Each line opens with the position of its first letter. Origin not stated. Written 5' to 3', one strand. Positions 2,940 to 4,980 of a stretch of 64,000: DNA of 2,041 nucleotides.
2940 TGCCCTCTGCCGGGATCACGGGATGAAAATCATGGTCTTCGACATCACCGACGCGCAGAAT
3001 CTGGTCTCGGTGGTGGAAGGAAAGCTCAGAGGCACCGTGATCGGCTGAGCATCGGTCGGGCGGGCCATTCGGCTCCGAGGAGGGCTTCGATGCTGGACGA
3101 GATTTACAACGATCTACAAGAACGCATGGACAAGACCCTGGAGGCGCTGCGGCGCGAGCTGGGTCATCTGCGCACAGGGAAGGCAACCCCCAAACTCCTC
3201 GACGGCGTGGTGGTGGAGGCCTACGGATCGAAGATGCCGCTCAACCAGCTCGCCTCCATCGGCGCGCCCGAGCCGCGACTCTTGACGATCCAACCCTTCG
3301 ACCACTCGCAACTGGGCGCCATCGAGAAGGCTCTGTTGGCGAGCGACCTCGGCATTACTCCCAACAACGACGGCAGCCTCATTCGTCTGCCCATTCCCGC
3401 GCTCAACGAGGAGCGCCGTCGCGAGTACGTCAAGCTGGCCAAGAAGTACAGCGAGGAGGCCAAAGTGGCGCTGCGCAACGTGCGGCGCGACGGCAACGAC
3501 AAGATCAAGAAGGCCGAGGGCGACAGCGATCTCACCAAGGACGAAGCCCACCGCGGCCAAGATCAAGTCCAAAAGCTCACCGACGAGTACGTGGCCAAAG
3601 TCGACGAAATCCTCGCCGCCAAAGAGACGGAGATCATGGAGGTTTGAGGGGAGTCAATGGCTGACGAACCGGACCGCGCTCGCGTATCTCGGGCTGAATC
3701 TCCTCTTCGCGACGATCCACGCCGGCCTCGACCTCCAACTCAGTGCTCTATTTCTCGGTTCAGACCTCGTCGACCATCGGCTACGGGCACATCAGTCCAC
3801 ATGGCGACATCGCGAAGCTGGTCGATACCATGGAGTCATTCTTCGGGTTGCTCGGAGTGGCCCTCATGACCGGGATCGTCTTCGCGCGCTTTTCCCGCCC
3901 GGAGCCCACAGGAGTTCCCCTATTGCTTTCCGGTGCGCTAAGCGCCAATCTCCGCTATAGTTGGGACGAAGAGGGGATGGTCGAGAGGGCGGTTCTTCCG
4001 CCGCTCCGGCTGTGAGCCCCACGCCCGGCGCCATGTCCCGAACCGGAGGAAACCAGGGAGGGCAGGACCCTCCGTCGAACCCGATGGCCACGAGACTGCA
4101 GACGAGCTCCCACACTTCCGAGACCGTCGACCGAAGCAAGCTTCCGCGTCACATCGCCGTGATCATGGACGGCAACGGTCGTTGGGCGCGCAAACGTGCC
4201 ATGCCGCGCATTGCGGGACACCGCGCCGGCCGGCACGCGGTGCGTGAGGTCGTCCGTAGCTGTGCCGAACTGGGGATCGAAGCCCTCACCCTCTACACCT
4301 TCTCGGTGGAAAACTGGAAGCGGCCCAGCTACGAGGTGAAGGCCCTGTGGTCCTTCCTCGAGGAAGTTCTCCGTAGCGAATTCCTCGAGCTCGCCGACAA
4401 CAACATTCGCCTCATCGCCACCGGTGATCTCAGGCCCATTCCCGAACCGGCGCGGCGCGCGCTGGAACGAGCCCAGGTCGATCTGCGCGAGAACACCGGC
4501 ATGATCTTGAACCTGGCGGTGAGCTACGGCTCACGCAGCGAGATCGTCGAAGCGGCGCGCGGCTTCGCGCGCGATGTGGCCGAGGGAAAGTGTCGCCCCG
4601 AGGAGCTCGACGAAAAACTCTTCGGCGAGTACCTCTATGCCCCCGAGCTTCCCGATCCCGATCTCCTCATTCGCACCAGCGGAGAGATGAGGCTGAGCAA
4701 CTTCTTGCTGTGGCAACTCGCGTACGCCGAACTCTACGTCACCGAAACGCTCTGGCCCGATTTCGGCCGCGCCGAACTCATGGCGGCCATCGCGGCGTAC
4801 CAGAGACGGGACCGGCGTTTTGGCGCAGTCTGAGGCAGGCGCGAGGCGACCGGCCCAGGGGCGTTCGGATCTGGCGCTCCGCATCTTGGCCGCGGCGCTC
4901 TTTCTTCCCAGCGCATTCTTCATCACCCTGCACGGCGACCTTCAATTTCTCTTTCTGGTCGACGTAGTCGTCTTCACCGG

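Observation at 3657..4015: Miniature Kir-type K+ channel module wedged into the conserved frr-uppS junction, spread over three reading frames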

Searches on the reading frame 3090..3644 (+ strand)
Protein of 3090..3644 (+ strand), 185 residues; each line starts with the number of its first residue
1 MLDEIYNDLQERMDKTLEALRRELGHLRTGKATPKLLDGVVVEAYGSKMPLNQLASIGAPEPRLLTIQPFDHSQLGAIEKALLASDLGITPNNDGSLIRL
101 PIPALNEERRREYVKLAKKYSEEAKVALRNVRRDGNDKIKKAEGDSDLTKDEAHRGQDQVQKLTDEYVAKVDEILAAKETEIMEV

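Call 13: find_related_loci(query=window:3090-3644:+, collection=genome_contigs, flank=4000)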
Query window:3090-3644:+ (185 aa) in genome_contigs; peptide patterns used: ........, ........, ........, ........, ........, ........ (x = any residue, [..] = any of these).
599 stretches matched a pattern (row limit reached: there are more); 409 encode a relative of the query (tblastn E <= 1e-3); the best 80 are kept; 80 distinct loci.
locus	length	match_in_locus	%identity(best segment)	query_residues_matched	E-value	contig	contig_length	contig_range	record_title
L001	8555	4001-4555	66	1-185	7e-83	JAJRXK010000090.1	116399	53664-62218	MAG: Candidatus Krumholzibacteriota bacterium isolate Dive96_bin3.147 k141_4133741, whole genome shotgun sequence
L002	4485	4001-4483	75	1-161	1e-79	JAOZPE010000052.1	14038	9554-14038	MAG: Candidatus Krumholzibacteriia bacterium isolate GMC4.metabat2.160 GMC4_5364_length_14038_cov_9.873275, whole genome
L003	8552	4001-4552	57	2-185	6e-71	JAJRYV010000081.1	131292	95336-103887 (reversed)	MAG: bacterium isolate Dive96_bin3.88 k141_2753828, whole genome shotgun sequence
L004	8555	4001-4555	55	1-185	5e-69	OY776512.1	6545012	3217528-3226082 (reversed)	MAG: Desulfarculaceae bacterium isolate e2237022-3439-453f-a1e0-3d3180ebaa11 genome assembly, chromosome: 1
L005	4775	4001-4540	53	6-185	1e-67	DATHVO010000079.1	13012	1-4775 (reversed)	MAG TPA_asm: Longimicrobiales bacterium isolate SMAG_U16135 k141_374447, whole genome shotgun sequence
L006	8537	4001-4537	59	7-185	4e-67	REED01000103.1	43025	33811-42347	MAG: Gemmatimonadales bacterium isolate PLM2.Bin16 NODE_754_length_43025_cov_11.9199, whole genome shotgun sequence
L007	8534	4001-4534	54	8-185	2e-66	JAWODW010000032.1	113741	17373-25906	MAG: Longimicrobiales bacterium isolate BLK5-2.bin.65 k191_2235472, whole genome shotgun sequence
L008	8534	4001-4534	56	8-185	5e-65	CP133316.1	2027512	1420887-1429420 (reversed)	MAG: Rickettsia endosymbiont of Argas persicus isolate Zhangye chromosome, complete genome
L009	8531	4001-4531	56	9-185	5e-65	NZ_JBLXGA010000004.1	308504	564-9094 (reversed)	MAG: Devosia sp. isolate ET04-05 T04maxbin_out.008RE.5K@4, whole genome shotgun sequence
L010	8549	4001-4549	55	3-185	5e-65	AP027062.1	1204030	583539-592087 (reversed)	Candidatus Rickettsia kotlanii HM-2 DNA, complete genome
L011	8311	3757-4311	54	1-185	2e-65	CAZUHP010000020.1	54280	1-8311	MAG TPA_asm: uncultured Desulfarculaceae bacterium isolate SRP338002_co1_115 genome assembly, contig: NODE_547_length_54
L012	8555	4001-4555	50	1-185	7e-65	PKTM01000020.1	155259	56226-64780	MAG: Denitrovibrio sp. isolate BM701 sc_916, whole genome shotgun sequence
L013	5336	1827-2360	56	8-185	2e-64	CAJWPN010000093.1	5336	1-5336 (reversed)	MAG TPA_asm: uncultured Gemmatimonadales bacterium isolate ERR599156_bin.174_MetaBAT_v2.12.1_MAG genome assembly, contig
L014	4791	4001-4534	58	8-185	3e-64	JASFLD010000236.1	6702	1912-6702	MAG: Gemmatimonadales bacterium isolate D0817M02metaG_sub_Bin_188 D0817M02metaG_FD_scaffold_6222_c1, whole genome shotgu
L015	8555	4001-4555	53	1-185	4e-64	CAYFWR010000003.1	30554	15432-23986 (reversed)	MAG TPA_asm: uncultured Candidatus Saccharibacteria bacterium isolate ERP108616_co2_239 genome assembly, contig: NODE_18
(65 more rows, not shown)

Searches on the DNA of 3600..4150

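Call 56: search_rna_families(source=window, start=3600, end=4150, threshold=evalue, max_evalue=1)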
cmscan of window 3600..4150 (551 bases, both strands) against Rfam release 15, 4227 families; matches with E-value up to 1: 0.
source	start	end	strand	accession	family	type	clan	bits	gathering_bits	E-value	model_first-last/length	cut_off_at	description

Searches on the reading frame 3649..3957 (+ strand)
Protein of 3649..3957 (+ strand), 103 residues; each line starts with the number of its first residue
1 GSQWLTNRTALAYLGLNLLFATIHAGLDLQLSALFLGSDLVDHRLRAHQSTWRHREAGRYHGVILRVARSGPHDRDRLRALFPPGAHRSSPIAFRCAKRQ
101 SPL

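Call 6: search_protein_families(library=pfam, proteins=[window:3649-3957:+], max_evalue=1)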
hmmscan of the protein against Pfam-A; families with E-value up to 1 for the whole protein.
seq(103 aa): 0 families

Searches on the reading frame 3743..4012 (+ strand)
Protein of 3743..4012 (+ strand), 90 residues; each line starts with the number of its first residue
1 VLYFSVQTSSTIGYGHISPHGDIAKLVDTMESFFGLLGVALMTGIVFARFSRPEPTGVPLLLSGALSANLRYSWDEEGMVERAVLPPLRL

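Call 6: search_protein_families(library=pfam, proteins=[window:3743-4012:+], max_evalue=1)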
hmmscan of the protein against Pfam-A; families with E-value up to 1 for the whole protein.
seq(90 aa): 4 families
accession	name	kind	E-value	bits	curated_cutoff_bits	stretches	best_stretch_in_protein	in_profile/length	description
PF07885.22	Ion_trans_2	-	1.3e-09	38.3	22.5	1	2-50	29-77/79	Ion channel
PF01007.26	IRK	-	7.5e-05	23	22.7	1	2-53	88-141/141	Inward rectifier potassium channel transmembrane domain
PF22865.1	MgtS-like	-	0.015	15.6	27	0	29-51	4-26/31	Small protein MgtS-like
PF00520.37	Ion_trans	-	0.042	13.5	25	1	2-51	178-234/241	Ion transport protein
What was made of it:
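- On Kir / KirBac channel (functional member): Ion_trans_2 E=1.3e-9 and IRK E=7.5e-5, both above gathering score (call 6).
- Checked: Pfam: Ion_trans_2 E=1.3e-9 and IRK E=7.5e-5, both above their gathering scores (call 6).
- Pfam Ion_trans_2 and IRK both hit (call 6).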

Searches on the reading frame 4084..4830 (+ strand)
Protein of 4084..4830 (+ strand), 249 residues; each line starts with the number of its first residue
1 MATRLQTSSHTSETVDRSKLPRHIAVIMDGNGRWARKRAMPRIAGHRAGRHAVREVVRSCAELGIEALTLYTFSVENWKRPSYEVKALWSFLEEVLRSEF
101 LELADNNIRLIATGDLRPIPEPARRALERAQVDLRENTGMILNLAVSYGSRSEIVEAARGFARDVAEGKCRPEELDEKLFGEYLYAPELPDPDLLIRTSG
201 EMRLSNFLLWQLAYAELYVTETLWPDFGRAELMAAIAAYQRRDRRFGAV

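Call 37: find_homologous_proteins(query=window:4084-4830:+, max_evalue=1e-40)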
Query window:4084-4830:+ (249 aa): 8000 proteins with E <= 1e-40 among 8000 candidates; the best 120 are listed.
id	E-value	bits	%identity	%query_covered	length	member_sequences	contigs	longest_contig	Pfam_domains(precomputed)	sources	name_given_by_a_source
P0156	1.0e-154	531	96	100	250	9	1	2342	PF01255.25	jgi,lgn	jgi:undecaprenyl diphosphate synthase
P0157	1.3e-132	459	82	100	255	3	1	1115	PF01255.25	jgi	-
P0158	1.8e-132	458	82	100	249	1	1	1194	PF01255.25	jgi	jgi:undecaprenyl diphosphate synthase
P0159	4.5e-131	454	83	100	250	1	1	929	PF01255.25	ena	-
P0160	5.0e-129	447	82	100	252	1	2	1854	PF01255.25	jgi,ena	-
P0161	4.7e-124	431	80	100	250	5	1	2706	PF01255.25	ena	-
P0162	4.2e-120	418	91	89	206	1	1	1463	PF01255.25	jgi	jgi:undecaprenyl diphosphate synthase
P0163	9.8e-116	403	72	100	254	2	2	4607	PF01255.25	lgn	-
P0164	4.1e-115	401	76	95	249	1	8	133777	PF01255.25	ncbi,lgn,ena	-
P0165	1.1e-114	400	74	99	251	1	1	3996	PF01255.25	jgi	jgi:undecaprenyl diphosphate synthase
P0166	1.2e-114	400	73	98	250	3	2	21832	PF01255.25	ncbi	-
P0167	1.4e-114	400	75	96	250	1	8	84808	PF01255.25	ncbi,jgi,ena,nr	ncbi:MAG TPA: isoprenyl transferase [Candidatus Krumholzibacteria bacterium]|nr:isoprenyl transferas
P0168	1.9e-114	399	73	100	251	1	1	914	PF01255.25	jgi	jgi:undecaprenyl diphosphate synthase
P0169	3.1e-114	398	72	100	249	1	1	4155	PF01255.25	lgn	-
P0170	5.8e-114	397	76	94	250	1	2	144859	PF01255.25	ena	-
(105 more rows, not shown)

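Call 38: find_encoding_contigs(protein=P0156, flank=3000, max_places=6)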
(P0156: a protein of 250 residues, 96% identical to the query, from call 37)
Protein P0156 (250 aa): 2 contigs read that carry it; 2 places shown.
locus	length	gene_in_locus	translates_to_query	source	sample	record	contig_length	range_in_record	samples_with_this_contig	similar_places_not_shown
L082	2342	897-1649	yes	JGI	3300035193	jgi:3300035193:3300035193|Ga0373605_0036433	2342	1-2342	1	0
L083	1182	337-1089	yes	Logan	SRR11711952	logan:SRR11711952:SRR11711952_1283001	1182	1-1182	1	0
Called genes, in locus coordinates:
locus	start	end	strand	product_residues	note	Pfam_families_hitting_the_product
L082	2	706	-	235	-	?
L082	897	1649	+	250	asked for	PF01255:Prenyltransf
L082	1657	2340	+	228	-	?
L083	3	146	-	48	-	?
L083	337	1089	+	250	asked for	PF01255:Prenyltransf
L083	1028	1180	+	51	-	?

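Call 39: find_encoding_contigs(protein=P0161, flank=3000, max_places=4)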
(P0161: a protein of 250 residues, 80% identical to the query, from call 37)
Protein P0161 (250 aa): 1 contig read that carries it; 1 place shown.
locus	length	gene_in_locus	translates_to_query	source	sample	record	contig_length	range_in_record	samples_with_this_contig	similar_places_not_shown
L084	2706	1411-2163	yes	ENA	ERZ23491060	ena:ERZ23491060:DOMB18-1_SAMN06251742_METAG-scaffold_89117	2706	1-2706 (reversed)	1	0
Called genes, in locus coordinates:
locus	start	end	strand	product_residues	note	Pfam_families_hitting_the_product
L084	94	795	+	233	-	PF00696:AA_kinase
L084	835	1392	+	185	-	PF01765:RRF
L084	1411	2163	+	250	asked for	PF01255:Prenyltransf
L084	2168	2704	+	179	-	?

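Call 40: find_encoding_contigs(protein=P0160, flank=3000, max_places=4)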
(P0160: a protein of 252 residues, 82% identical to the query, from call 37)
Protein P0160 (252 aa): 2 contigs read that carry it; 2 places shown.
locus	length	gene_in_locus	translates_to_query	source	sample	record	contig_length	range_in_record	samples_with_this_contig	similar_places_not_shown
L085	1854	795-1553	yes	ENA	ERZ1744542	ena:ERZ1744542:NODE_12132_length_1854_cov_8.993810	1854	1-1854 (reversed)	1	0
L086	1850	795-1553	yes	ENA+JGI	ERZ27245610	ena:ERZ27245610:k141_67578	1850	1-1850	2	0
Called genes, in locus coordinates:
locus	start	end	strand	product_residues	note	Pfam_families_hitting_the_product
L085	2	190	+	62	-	?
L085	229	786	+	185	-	PF01765:RRF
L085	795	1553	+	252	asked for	PF01255:Prenyltransf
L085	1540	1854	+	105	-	?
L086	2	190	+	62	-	?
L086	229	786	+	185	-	PF01765:RRF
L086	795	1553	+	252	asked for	PF01255:Prenyltransf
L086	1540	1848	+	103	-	?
